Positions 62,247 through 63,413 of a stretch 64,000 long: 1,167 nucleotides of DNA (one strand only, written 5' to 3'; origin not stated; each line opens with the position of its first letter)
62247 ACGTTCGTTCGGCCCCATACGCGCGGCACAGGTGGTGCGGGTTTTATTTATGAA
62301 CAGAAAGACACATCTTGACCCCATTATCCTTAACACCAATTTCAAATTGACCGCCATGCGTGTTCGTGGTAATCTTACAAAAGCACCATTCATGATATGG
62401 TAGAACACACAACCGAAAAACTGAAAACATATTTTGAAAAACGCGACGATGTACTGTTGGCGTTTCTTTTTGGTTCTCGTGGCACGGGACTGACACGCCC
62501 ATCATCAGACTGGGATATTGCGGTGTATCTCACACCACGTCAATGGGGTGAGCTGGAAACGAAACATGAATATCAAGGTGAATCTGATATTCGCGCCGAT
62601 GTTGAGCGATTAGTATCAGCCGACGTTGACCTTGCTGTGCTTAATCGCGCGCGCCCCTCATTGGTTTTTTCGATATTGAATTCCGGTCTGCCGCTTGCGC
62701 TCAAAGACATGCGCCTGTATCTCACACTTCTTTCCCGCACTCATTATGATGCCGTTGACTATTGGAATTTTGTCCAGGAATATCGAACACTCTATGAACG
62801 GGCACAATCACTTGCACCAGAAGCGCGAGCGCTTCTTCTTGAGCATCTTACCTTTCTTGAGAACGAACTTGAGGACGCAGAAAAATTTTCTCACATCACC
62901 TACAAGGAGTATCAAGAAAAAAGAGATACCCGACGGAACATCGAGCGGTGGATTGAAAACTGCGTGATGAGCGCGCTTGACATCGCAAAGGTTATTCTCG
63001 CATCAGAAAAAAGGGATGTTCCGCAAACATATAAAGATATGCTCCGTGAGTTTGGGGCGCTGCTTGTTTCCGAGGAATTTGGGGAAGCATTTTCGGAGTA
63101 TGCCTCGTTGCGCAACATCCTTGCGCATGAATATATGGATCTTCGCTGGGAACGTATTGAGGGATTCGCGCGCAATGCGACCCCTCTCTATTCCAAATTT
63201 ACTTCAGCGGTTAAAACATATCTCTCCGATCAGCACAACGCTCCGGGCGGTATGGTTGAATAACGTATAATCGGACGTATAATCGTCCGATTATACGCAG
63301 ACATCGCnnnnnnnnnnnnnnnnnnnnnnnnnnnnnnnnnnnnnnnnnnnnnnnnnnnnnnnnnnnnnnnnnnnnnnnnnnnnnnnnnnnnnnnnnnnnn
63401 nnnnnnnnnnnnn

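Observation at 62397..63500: MNT-HEPN fusion protein next to an AbrB-like gene with an operator-over-promoter palindrome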

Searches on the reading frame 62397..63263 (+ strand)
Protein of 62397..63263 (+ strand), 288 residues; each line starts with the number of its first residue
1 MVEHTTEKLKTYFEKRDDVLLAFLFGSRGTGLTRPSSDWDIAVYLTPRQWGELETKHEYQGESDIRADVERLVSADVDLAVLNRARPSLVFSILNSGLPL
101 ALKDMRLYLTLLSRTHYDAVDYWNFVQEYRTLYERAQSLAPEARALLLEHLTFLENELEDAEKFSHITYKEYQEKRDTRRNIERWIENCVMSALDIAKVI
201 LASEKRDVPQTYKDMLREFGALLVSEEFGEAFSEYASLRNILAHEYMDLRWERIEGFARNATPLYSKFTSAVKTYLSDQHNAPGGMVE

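Call 3: search_protein_families(library=pfam, proteins=[window:62397-63263:+], max_evalue=1)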
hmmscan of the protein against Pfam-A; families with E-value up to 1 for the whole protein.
window:62397-63263:+ (288 aa): 6 families
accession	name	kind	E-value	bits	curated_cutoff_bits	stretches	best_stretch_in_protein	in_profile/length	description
PF18765.7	Polbeta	-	8.6e-17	61.5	26.9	1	7-104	1-91/93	Polymerase beta, Nucleotidyltransferase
PF01934.22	HepT-like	-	5.8e-15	55.5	23.5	1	155-271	2-119/120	Ribonuclease HepT-like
PF01909.29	NTP_transf_2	-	2.1e-08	34.9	21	1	7-97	2-90/93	Nucleotidyltransferase domain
PF20797.2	HepT-like_2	-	0.00034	21.1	27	1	224-276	54-107/110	HepT-like protein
PF22600.2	MTPAP-like_central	-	0.00075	20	27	1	8-50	32-70/139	Poly(A) RNA polymerase, mitochondrial-like, central palm domain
PF10127.15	RlaP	-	0.018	15.1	23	1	3-50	3-52/249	RNA repair pathway DNA polymerase beta family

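Call 4: search_protein_families(library=ncbifam, proteins=[window:62397-63263:+], max_evalue=1)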
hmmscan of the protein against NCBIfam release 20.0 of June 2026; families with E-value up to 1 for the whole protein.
window:62397-63263:+ (288 aa): 3 families
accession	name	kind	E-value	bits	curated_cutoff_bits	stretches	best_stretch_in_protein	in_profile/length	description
NF047751.1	HepT_toxin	equivalog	3.6e-18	65.6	60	1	151-267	2-119/120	type VII toxin-antitoxin system HepT family RNase toxin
NF047752.1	MntA_antitoxin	equivalog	4.2e-18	65.2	60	1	14-117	2-97/106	type VII toxin-antitoxin system MntA family adenylyltransferase antitoxin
NF011617.0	PRK15043.1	equivalog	0.11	11.8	417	1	177-218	48-87/243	HTH-type transcriptional regulator MlrA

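Call 5: find_homologous_proteins(query=window:62397-63263:+)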
Query window:62397-63263:+ (288 aa): 585 proteins with E <= 0.001 among 2450 candidates; the best 120 are listed.
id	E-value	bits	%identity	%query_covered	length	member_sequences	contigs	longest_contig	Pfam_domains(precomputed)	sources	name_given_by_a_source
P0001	6.2e-188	641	100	100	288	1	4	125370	PF18765.8,PF01934.23,PF01909.30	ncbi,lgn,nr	ncbi:DUF86 domain-containing protein [Candidatus Uhrbacteria bacterium]|nr:DUF86 domain-containing p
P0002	2.2e-146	505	81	97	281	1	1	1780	PF18765.8,PF01934.23,PF01909.30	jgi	-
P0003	6.9e-144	497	79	96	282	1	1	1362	PF18765.8,PF01934.23,PF01909.30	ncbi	-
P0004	1.9e-143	495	78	97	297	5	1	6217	PF18765.8,PF01934.23,PF01909.30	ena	-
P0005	9.7e-143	493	80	97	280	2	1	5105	PF18765.8,PF01934.23,PF01909.30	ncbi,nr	ncbi:MAG: DUF86 domain-containing protein [Candidatus Uhrbacteria bacterium]|nr:DUF86 domain-contain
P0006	4.2e-142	491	78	98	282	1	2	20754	PF18765.8,PF01934.23,PF01909.30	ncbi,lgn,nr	ncbi:DUF86 domain-containing protein [Candidatus Uhrbacteria bacterium]|nr:DUF86 domain-containing p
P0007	1.8e-140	485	77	98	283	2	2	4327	PF18765.8,PF01934.23,PF01909.30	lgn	-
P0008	5.0e-137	474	77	97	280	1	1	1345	PF18765.8,PF01934.23,PF01909.30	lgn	-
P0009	2.1e-136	472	75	98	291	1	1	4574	PF18765.8,PF01934.23,PF01909.30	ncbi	-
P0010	5.3e-136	471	75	96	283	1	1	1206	PF18765.8,PF01934.23,PF01909.30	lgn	-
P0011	2.4e-132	459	74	98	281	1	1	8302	PF18765.8,PF01934.23,PF01909.30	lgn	-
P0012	3.2e-132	458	75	95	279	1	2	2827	PF18765.8,PF01934.23,PF01909.30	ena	-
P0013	2.8e-131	455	73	97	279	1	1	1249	PF18765.8,PF01934.23,PF01909.30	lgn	-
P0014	7.8e-131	454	72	95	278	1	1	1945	PF18765.8,PF01934.23,PF01909.30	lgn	-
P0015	3.4e-129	448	71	96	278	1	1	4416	PF18765.8,PF01934.23,PF01909.30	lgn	-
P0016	1.6e-128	446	71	98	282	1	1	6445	PF18765.8,PF01934.23,PF01909.30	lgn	-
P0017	4.3e-128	445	75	94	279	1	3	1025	PF18765.8,PF01934.23,PF01909.30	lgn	-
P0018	8.0e-128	444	71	97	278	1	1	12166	PF18765.8,PF01934.23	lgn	-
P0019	2.8e-104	367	59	96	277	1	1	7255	PF18765.8,PF01934.23,PF01909.30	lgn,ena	-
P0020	3.4e-104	366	59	95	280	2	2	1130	PF18765.8,PF01934.23,PF01909.30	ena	-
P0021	4.7e-101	356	77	70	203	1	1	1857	PF18765.8,PF01909.30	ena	-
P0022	7.0e-101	355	57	96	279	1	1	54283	PF18765.8,PF01934.23,PF01909.30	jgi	jgi:uncharacterized protein YutE (UPF0331/DUF86 family)/predicted nucleotidyltransferase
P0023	1.4e-98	348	57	92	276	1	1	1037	PF18765.8,PF01934.23,PF01909.30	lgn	-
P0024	2.3e-98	347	56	95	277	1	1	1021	PF18765.8,PF01934.23,PF01909.30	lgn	-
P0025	4.8e-98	346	57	93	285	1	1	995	PF18765.8,PF01934.23,PF01909.30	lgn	-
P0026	1.2e-97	345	57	95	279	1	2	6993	PF18765.8,PF01934.23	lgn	-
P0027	4.1e-97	343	54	98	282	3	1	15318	PF18765.8,PF01934.23,PF01909.30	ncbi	-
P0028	6.2e-97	343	58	94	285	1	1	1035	PF18765.8,PF01934.23,PF01909.30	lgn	-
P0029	6.7e-97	342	55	95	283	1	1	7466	PF18765.8,PF01934.23,PF01909.30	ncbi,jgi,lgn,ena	-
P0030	9.6e-97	342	58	92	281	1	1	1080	PF18765.8,PF01934.23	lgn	-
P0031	2.1e-96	341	57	94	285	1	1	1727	PF18765.8,PF01934.23,PF01909.30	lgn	-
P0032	4.9e-96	340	56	93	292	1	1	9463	PF18765.8,PF01934.23,PF01909.30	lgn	-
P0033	7.3e-96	339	59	91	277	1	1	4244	PF18765.8,PF01934.23,PF01909.30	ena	-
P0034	9.5e-96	339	57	94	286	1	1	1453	PF18765.8,PF01934.23,PF01909.30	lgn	-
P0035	1.8e-95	338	59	91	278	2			PF18765.8,PF01934.23,PF01909.30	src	-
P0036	4.0e-95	337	57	94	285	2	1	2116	PF18765.8,PF01934.23,PF01909.30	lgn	-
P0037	4.2e-95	337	60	87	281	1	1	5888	PF18765.8,PF01934.23,PF01909.30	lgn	-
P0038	5.8e-95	336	57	91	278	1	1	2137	PF18765.8,PF01934.23,PF01909.30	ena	-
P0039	8.2e-95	336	59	91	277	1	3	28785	PF18765.8,PF01934.23,PF01909.30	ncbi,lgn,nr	ncbi:MAG: nucleotidyltransferase domain-containing protein [Candidatus Vogelbacteria bacterium]|nr:n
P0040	9.6e-95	335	59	89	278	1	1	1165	PF18765.8,PF01934.23,PF01909.30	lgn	-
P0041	4.6e-94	333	57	94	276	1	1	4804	PF18765.8,PF01934.23,PF01909.30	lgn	-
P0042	1.2e-93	332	55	90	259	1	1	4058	PF18765.8,PF01934.23,PF01909.30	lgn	-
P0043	2.0e-93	331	54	93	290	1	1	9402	PF18765.8,PF01934.23,PF01909.30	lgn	-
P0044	1.0e-92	329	55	97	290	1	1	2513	PF18765.8,PF01934.23,PF01909.30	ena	-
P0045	4.1e-92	327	56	92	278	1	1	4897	PF18765.8,PF01934.23,PF01909.30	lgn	-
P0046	5.4e-92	326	53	95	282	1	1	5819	PF18765.8,PF01934.23,PF01909.30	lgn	-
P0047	1.7e-91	325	55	92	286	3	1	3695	PF18765.8,PF01934.23,PF01909.30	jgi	jgi:uncharacterized protein YutE (UPF0331/DUF86 family)/predicted nucleotidyltransferase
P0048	2.0e-91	324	55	95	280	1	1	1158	PF18765.8,PF01934.23,PF01909.30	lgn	-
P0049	2.1e-91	324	54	92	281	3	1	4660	PF18765.8,PF01934.23,PF01909.30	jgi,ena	-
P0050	3.8e-91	324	53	95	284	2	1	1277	PF18765.8,PF01934.23,PF01909.30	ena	-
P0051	2.4e-90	321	54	95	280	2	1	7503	PF18765.8,PF01934.23,PF01909.30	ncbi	ncbi:MAG: HepT-like ribonuclease domain-containing protein [bacterium]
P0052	9.5e-90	319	55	94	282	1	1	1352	PF18765.8,PF01934.23,PF01909.30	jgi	jgi:predicted nucleotidyltransferase/uncharacterized protein YutE (UPF0331/DUF86 family)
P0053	1.1e-89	319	53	95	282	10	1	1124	PF18765.8,PF01934.23,PF01909.30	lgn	-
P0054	1.7e-89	318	56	90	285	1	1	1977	PF18765.8,PF01934.23,PF01909.30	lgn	-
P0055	2.2e-89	318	52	94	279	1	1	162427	PF18765.8,PF01934.23,PF01909.30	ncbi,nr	ncbi:DUF86 domain-containing protein [bacterium]|nr:DUF86 domain-containing protein [bacterium]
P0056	3.1e-89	317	57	88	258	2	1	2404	PF18765.8,PF01934.23,PF01909.30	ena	-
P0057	3.4e-89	317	52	94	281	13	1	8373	PF18765.8,PF01934.23,PF01909.30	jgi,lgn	jgi:uncharacterized protein YutE (UPF0331/DUF86 family)/predicted nucleotidyltransferase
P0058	4.4e-89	317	53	96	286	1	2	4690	PF18765.8,PF01934.23,PF01909.30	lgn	-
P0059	2.5e-88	314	52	94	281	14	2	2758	PF18765.8,PF01934.23,PF01909.30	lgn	-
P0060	2.9e-88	314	51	95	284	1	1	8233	PF18765.8,PF01934.23,PF01909.30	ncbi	-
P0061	3.2e-88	314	52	97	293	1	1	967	PF18765.8,PF01934.23,PF01909.30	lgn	-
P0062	4.3e-88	314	52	93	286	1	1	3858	PF18765.8,PF01934.23,PF01909.30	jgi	jgi:uncharacterized protein YutE (UPF0331/DUF86 family)/predicted nucleotidyltransferase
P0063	9.3e-88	312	51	93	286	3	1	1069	PF18765.8,PF01934.23,PF01909.30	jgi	jgi:uncharacterized protein YutE (UPF0331/DUF86 family)/predicted nucleotidyltransferase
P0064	1.0e-87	312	51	94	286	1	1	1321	PF18765.8,PF01934.23,PF01909.30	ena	-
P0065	1.8e-87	312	51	95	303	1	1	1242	PF18765.8,PF01934.23,PF01909.30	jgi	jgi:uncharacterized protein YutE (UPF0331/DUF86 family)/predicted nucleotidyltransferase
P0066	1.8e-87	311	52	93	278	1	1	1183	PF18765.8,PF01934.23,PF01909.30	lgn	-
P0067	4.2e-87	310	51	93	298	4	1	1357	PF18765.8,PF01934.23,PF01909.30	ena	-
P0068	4.4e-87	310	50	93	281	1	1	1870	PF18765.8,PF01934.23,PF01909.30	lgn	-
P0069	4.6e-87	310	52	97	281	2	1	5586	PF18765.8,PF01934.23,PF01909.30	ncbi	ncbi:MAG: HepT-like ribonuclease domain-containing protein [bacterium]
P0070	7.0e-87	310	52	93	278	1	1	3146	PF18765.8,PF01934.23,PF01909.30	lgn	-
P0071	1.0e-86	309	51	96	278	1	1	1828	PF18765.8,PF01934.23,PF01909.30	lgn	-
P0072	1.2e-86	309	51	93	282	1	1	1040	PF18765.8,PF01934.23,PF01909.30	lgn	-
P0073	1.6e-86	308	52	92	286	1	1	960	PF18765.8,PF01934.23,PF01909.30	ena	-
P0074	1.8e-86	308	50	95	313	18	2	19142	PF18765.8,PF01934.23,PF01909.30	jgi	-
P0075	2.5e-86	308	53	92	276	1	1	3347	PF18765.8,PF01934.23,PF01909.30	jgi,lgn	-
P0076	3.1e-86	307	52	96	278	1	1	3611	PF18765.8,PF01934.23,PF01909.30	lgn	-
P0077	7.7e-86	306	50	96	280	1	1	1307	PF18765.8,PF01934.23,PF01909.30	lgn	-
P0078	8.3e-86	306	51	95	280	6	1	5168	PF18765.8,PF01934.23,PF01909.30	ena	-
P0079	1.6e-85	305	50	94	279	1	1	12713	PF18765.8,PF01934.23,PF01909.30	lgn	-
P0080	1.6e-85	305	51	94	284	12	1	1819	PF18765.8,PF01934.23,PF01909.30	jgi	-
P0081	1.6e-85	305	49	95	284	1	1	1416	PF18765.8,PF01934.23,PF01909.30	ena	-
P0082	1.7e-85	305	51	93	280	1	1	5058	PF18765.8,PF01934.23,PF01909.30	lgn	-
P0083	2.8e-85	304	52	94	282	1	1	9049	PF18765.8,PF01934.23,PF01909.30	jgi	-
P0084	7.0e-85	303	51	96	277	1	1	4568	PF18765.8,PF01934.23,PF01909.30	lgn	-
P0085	7.2e-85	303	52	94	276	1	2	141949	PF18765.8,PF01934.23,PF01909.30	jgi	-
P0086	1.1e-84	302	52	95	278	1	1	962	PF18765.8,PF01934.23,PF01909.30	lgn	-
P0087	2.6e-84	301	52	95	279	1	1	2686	PF18765.8,PF01934.23,PF01909.30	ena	-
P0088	2.9e-84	301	52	95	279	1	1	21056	PF18765.8,PF01934.23,PF01909.30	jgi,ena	-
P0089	3.1e-84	301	51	93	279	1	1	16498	PF18765.8,PF01934.23,PF01909.30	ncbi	ncbi:MAG: type VII toxin-antitoxin system HepT family RNase toxin [Thermodesulfovibrionales bacteriu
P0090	5.1e-84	300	53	95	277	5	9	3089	PF18765.8,PF01934.23,PF01909.30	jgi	-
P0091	5.6e-84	300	53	95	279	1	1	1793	PF18765.8,PF01934.23,PF01909.30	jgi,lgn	-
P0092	7.2e-84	300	51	94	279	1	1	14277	PF18765.8,PF01934.23,PF01909.30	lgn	-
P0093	8.2e-84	300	51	92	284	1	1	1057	PF18765.8,PF01934.23,PF01909.30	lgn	-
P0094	8.8e-84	299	48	97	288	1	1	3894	PF18765.8,PF01934.23,PF01909.30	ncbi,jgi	jgi:uncharacterized protein YutE (UPF0331/DUF86 family)/predicted nucleotidyltransferase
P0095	9.8e-84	299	51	95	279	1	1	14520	PF18765.8,PF01934.23,PF01909.30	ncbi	-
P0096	1.1e-83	299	48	97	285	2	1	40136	PF18765.8,PF01934.23,PF01909.30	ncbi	ncbi:MAG: type VII toxin-antitoxin system MntA family adenylyltransferase antitoxin [Candidatus Amin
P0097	1.2e-83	299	48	95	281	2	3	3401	PF18765.8,PF01934.23,PF01909.30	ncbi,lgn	-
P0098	1.3e-83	299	52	95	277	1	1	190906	PF18765.8,PF01934.23,PF01909.30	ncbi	-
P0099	1.3e-83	299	52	95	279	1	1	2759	PF18765.8,PF01934.23,PF01909.30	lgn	-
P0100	1.7e-83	298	52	95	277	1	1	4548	PF18765.8,PF01934.23,PF01909.30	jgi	-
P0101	1.7e-83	298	52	95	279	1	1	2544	PF18765.8,PF01934.23,PF01909.30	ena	-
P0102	2.0e-83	298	51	95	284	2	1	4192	PF18765.8,PF01934.23,PF01909.30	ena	-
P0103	2.5e-83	298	52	95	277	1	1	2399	PF18765.8,PF01934.23,PF01909.30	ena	-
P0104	2.7e-83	298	52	94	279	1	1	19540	PF18765.8,PF01934.23,PF01909.30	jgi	jgi:uncharacterized protein YutE (UPF0331/DUF86 family)/predicted nucleotidyltransferase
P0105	2.9e-83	298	52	94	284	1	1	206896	PF18765.8,PF01934.23,PF01909.30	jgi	jgi:uncharacterized protein YutE (UPF0331/DUF86 family)/predicted nucleotidyltransferase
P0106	3.1e-83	298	49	91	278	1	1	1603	PF18765.8,PF01934.23,PF01909.30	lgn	-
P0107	3.5e-83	297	52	94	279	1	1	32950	PF18765.8,PF01934.23,PF01909.30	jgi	jgi:uncharacterized protein YutE (UPF0331/DUF86 family)/predicted nucleotidyltransferase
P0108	4.5e-83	297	51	94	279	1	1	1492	PF18765.8,PF01934.23,PF01909.30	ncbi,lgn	-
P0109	4.5e-83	297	53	95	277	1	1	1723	PF18765.8,PF01934.23,PF01909.30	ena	-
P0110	5.8e-83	297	49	97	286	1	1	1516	PF18765.8,PF01934.23,PF01909.30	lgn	-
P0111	5.8e-83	297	48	93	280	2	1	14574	PF18765.8,PF01934.23,PF01909.30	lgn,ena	-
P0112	6.3e-83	297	52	95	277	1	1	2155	PF18765.8,PF01934.23,PF01909.30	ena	-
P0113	6.5e-83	297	53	94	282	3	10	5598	PF18765.8,PF01934.23,PF01909.30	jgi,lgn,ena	-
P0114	6.5e-83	297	52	95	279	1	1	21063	PF18765.8,PF01934.23,PF01909.30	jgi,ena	-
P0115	6.7e-83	297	51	95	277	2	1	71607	PF18765.8,PF01934.23,PF01909.30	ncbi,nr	ncbi:MAG: DUF86 domain-containing protein [Syntrophaceae bacterium]|nr:DUF86 domain-containing prote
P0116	7.2e-83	296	50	91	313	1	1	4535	PF18765.8,PF01934.23,PF01909.30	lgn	-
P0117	7.6e-83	296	52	92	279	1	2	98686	PF18765.8,PF01934.23,PF01909.30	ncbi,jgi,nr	ncbi:MAG: DUF86 domain-containing protein [bacterium]|jgi:uncharacterized protein YutE (UPF0331/DUF8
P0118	7.7e-83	296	51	95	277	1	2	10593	PF18765.8,PF01934.23,PF01909.30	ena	-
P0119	2.4e-82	295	52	93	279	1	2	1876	PF18765.8,PF01934.23,PF01909.30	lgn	-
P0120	2.7e-82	295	50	94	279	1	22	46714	PF18765.8,PF01934.23,PF01909.30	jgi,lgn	jgi:uncharacterized protein YutE (UPF0331/DUF86 family)/predicted nucleotidyltransferase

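Call 8: search_solved_structures(query=window:62397-63263:+, max_evalue=0.01, show_alignments=2)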
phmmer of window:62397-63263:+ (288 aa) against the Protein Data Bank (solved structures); distinct sequences matched with E-value up to 0.01: 5.
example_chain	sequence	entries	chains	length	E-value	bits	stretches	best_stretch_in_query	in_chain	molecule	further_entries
7ae9_A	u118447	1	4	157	0.0005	23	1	150-276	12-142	HEPN toxin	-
7ae6_A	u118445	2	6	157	0.00069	22.6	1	150-276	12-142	HEPN toxin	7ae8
5yep_B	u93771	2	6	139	0.0045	19.9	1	185-274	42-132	Toxin-antitoxin system toxin HepN family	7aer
6m6u_B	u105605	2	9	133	0.0084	19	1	185-272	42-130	Toxin-antitoxin system toxin HepN family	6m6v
7ae2_A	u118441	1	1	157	0.0088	18.9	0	150-276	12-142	HEPN toxin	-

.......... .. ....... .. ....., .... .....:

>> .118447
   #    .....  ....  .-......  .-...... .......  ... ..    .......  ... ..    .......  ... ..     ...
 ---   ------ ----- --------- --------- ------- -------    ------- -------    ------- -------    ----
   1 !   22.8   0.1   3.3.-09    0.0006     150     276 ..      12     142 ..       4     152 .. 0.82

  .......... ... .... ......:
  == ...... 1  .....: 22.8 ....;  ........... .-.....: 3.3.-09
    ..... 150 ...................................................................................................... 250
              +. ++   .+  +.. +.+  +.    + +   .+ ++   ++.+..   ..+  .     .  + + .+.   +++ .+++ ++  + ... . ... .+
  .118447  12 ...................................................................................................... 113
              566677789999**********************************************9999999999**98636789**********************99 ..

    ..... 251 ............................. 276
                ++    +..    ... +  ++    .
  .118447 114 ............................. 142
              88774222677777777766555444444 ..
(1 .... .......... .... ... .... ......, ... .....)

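Call 9: search_protein_families(library=padloc, proteins=[window:62397-63263:+], max_evalue=1)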
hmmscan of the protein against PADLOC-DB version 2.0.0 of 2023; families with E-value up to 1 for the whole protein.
window:62397-63263:+ (288 aa): 7 families
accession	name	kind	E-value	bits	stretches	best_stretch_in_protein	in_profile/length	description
PDLC04907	PDC-S09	-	1.8e-07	29.3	1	4-58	12-66/114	-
PDLC04906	PDC-S09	-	0.00021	19.6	1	9-95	14-93/98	-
PDLC04903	PDC-S09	-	0.0026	16.1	1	7-74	16-81/108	-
PDLC04902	PDC-S09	-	0.0065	14.8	1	22-95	24-90/97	-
PDLC00769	Cyclase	-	0.0081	13.6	1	4-46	30-75/261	oligonucleotide-cyclase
PDLC04904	PDC-S09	-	0.011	13.9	1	24-99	30-97/104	-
PDLC01824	CARF2--CARF_HEPN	-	0.011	13.2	1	171-272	296-373/376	-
